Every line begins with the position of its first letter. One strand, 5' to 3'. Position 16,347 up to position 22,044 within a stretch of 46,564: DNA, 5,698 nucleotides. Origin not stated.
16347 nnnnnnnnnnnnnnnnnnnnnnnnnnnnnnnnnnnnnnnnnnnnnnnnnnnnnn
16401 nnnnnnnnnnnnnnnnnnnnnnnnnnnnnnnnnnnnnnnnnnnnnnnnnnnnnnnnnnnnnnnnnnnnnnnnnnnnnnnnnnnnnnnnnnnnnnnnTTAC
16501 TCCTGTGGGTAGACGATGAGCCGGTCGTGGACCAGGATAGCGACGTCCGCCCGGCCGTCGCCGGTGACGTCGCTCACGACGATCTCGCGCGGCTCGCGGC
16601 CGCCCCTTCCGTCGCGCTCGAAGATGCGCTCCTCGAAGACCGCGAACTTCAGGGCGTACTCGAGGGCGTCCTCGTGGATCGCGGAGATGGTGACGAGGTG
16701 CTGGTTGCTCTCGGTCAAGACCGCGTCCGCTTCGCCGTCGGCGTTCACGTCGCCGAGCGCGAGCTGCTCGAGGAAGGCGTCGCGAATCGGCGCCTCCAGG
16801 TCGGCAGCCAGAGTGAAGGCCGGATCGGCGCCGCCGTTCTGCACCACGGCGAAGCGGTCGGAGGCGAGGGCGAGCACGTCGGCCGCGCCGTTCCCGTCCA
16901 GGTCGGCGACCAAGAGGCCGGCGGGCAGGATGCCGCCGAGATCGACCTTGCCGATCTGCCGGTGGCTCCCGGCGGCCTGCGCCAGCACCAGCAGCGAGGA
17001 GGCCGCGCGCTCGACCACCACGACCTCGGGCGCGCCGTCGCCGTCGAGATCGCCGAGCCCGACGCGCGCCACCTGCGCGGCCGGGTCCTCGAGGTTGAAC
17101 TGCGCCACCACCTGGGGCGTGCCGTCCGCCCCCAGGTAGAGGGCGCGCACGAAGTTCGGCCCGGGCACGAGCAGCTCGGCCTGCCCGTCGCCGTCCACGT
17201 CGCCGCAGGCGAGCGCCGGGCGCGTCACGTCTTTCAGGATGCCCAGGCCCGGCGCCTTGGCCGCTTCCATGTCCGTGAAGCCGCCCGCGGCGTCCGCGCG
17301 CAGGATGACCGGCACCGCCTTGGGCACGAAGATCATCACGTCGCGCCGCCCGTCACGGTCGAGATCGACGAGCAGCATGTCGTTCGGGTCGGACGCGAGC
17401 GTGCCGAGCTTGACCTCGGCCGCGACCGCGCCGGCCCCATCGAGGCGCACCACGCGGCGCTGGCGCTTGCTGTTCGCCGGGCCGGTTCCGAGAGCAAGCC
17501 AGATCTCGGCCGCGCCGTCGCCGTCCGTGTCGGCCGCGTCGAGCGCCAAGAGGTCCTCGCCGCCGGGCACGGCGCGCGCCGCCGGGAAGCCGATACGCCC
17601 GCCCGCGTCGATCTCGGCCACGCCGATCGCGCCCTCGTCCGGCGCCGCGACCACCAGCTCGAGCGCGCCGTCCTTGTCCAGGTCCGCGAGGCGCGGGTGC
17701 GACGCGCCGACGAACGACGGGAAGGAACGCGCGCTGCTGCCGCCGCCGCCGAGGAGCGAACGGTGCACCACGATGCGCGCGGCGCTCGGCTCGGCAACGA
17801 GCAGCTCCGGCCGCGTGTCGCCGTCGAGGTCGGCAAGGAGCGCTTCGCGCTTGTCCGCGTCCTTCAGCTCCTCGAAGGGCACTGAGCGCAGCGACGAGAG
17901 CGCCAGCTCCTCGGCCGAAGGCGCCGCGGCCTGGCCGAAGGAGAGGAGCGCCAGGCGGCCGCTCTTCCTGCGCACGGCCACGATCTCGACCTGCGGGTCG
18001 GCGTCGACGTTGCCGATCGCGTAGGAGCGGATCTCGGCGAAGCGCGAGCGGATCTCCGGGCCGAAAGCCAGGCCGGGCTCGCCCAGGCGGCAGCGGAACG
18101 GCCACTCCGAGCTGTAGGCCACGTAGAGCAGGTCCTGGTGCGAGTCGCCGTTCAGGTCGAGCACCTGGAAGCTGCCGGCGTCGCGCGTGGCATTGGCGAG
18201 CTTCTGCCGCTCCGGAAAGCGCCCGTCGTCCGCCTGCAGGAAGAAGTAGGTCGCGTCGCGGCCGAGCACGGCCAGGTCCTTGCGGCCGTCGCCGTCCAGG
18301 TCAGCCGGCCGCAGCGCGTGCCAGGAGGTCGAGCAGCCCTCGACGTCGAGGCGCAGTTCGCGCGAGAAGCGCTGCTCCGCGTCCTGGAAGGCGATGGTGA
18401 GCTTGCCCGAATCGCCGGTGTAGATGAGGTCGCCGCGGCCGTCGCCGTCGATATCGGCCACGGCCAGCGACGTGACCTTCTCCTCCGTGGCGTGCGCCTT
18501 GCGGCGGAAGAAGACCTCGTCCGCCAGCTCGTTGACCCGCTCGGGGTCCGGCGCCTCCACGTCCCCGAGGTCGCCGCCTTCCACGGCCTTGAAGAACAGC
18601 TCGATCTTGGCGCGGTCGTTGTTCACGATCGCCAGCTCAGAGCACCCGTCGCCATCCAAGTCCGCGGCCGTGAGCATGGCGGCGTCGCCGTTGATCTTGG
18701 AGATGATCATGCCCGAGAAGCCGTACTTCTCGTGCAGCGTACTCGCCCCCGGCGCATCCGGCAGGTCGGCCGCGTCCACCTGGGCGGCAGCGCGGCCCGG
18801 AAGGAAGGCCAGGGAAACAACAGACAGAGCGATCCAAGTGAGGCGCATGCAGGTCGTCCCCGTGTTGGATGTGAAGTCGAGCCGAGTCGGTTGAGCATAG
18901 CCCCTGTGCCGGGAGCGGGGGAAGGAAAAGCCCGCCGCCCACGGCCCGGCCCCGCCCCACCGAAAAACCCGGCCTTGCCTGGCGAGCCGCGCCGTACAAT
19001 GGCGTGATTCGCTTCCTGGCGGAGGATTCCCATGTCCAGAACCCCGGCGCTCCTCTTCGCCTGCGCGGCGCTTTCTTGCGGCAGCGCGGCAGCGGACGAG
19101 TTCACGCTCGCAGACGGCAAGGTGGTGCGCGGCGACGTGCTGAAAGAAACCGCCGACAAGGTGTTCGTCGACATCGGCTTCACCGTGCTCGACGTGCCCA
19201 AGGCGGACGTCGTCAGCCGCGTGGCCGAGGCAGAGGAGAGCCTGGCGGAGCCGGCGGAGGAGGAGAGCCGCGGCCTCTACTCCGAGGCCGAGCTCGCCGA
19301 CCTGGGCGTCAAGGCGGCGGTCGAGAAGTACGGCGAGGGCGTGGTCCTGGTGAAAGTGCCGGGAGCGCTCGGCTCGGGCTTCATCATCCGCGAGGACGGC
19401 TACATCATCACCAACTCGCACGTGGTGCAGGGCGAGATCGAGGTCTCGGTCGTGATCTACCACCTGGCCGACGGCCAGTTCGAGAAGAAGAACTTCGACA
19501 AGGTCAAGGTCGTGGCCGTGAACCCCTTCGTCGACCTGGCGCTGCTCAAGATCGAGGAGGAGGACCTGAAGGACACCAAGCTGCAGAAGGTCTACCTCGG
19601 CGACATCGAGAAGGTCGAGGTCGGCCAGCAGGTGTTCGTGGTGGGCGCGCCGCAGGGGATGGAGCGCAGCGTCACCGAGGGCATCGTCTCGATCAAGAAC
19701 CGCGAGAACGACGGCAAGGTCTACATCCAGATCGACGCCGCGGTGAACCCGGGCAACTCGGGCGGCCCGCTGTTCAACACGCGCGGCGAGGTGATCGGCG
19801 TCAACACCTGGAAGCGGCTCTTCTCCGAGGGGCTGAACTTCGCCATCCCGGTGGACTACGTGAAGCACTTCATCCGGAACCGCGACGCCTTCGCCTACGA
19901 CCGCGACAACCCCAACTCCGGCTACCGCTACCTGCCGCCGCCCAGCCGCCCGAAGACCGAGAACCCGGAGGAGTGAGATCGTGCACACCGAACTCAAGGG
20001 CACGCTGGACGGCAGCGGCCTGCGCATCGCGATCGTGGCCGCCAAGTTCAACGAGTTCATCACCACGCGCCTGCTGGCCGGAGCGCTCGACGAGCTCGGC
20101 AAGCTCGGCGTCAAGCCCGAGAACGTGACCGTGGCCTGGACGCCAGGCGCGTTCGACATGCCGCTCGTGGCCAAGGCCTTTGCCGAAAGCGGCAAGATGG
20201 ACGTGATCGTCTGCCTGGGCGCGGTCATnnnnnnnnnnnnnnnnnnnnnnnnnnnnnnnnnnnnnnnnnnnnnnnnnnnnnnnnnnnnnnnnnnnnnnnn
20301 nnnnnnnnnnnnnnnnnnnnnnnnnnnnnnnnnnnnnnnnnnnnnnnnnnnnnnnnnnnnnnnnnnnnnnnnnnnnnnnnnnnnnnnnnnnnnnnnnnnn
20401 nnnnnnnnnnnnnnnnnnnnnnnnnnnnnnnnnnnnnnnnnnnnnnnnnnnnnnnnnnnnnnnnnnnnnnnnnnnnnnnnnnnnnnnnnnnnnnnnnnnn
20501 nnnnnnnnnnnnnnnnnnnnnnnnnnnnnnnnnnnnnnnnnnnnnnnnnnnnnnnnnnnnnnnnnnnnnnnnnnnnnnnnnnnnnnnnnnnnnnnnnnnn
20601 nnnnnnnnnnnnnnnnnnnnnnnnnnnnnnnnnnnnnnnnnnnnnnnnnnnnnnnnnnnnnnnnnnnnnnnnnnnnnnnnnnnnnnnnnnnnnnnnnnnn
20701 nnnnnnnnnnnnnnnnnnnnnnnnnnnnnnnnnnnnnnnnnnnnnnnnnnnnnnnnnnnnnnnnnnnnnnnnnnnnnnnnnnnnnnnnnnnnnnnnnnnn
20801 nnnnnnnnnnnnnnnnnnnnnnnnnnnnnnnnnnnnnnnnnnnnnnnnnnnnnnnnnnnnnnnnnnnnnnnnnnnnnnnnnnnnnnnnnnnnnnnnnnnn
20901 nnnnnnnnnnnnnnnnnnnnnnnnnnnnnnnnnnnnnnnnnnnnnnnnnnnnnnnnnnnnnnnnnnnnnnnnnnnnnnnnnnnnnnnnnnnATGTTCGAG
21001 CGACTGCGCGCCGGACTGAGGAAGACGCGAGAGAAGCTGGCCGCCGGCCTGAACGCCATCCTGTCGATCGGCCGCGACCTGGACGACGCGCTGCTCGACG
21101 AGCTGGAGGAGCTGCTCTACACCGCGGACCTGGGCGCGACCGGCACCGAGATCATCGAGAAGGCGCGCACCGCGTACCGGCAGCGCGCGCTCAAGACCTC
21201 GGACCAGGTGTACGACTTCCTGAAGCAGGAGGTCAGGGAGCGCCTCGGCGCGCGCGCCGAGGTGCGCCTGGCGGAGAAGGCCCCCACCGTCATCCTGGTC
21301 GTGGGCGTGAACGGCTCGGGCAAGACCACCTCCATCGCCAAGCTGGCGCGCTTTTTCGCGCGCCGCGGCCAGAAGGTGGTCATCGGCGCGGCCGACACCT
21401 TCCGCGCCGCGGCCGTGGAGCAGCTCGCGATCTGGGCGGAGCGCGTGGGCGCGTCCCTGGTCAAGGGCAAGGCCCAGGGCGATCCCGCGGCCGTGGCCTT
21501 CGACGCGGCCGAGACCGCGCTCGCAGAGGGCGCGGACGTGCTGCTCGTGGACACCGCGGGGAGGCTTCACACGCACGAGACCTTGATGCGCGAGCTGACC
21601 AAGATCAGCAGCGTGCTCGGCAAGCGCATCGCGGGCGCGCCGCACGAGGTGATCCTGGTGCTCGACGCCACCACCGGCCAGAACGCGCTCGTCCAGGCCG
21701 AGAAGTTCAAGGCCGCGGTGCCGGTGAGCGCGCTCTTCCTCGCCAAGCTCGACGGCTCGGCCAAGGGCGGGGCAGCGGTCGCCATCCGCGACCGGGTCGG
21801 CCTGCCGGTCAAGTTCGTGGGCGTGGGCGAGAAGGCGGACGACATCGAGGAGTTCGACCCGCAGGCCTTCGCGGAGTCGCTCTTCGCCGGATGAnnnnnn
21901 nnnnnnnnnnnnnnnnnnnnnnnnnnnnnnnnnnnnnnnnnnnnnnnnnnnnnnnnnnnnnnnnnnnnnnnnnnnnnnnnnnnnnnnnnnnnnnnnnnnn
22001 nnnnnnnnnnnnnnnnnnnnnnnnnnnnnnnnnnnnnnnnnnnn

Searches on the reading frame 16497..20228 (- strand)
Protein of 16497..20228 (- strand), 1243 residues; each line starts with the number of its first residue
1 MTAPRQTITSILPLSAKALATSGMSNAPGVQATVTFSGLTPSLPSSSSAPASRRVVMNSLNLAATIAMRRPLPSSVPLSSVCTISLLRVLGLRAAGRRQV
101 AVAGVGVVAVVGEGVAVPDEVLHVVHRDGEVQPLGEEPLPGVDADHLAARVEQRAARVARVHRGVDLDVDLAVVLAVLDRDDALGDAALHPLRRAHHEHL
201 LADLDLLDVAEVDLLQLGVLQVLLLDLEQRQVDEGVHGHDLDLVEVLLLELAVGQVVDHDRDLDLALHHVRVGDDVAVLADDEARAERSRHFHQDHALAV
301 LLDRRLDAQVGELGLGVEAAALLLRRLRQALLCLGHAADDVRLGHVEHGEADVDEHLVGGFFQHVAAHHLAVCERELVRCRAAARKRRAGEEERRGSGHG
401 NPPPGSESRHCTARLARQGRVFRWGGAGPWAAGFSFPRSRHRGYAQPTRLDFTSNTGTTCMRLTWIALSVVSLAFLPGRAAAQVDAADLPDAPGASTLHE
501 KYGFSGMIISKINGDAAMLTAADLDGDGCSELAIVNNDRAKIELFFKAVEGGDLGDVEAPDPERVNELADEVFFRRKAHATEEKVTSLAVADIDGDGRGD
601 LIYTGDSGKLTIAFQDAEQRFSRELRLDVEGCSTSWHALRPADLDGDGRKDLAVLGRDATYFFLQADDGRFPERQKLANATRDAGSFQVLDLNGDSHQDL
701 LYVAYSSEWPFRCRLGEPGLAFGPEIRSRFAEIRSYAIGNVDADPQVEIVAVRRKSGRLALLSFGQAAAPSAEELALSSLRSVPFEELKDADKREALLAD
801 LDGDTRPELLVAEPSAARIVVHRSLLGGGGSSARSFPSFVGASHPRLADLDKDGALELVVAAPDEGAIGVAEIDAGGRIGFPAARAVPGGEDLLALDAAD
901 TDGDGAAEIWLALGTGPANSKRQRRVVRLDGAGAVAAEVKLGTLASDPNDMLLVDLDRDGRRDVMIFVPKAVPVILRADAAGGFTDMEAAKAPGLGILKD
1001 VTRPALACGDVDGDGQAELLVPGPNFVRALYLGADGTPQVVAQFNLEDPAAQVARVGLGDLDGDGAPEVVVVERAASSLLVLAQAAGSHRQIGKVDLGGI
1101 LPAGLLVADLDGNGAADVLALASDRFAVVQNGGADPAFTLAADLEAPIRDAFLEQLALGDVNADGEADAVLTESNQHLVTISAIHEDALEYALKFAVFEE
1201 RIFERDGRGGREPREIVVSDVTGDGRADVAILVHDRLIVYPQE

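Call 11: search_protein_families(library=pfam, proteins=[window:16497-20228:-], max_evalue=0.001)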
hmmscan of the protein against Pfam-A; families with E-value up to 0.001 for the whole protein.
window:16497-20228:- (1243 aa): 5 families
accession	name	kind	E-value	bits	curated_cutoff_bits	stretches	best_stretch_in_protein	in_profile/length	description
PF13517.12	FG-GAP_3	-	2.6e-51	172.5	26.9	7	592-654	1-61/61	FG-GAP-like repeat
PF01839.29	FG-GAP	-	6.6e-33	112.5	22.1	0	586-604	3-21/37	FG-GAP repeat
PF15907.11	Itfg2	-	2.9e-07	30.5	27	0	727-812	11-94/330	Integrin-alpha FG-GAP repeat-containing protein 2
PF16743.10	PliI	-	3.3e-07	30.5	27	0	1053-1078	59-84/123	Periplasmic lysozyme inhibitor of I-type lysozyme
PF12256.14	TcdB_toxin_midN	-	3.9e-05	23.5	24.8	0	579-621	21-66/181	Insecticide toxin TcdB middle/N-terminal region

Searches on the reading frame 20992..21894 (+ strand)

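Call 11: search_protein_families(library=pfam, proteins=[window:20992-21894:+], max_evalue=0.001)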
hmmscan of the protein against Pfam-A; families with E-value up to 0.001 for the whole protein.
window:20992-21894:+ (300 aa): 10 families
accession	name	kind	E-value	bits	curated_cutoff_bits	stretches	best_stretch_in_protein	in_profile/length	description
PF00448.28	SRP54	-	2.7e-73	246.2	22.7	1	98-298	1-195/196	SRP54-type protein, GTPase domain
PF13604.12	AAA_30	-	3.3e-08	33.9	27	1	92-204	12-110/191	AAA domain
PF13191.12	AAA_16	-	1.3e-07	32.7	32.6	1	83-226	10-140/167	AAA ATPase domain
PF02881.24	SRP54_N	-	4.4e-07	30.4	22.4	1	17-80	2-74/75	SRP54-type protein, helical bundle domain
PF13401.12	AAA_22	-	2.3e-06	28.4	27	1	98-208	5-110/130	AAA domain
PF06414.18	Zeta_toxin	-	5.2e-06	26.5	22.3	1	92-202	10-117/199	Zeta toxin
PF13245.12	AAA_19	-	0.00034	21.2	25.1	1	98-201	11-113/134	AAA domain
PF13671.12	AAA_33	-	0.00038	21.2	27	0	100-189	1-79/143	AAA domain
PF03308.22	MeaB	-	0.00045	19.8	23.1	0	99-135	34-70/273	Methylmalonyl Co-A mutase-associated GTPase MeaB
PF01656.29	CbiA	-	0.00056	20.3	25.4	0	108-135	9-36/125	CobQ/CobB/MinD/ParA nucleotide binding domain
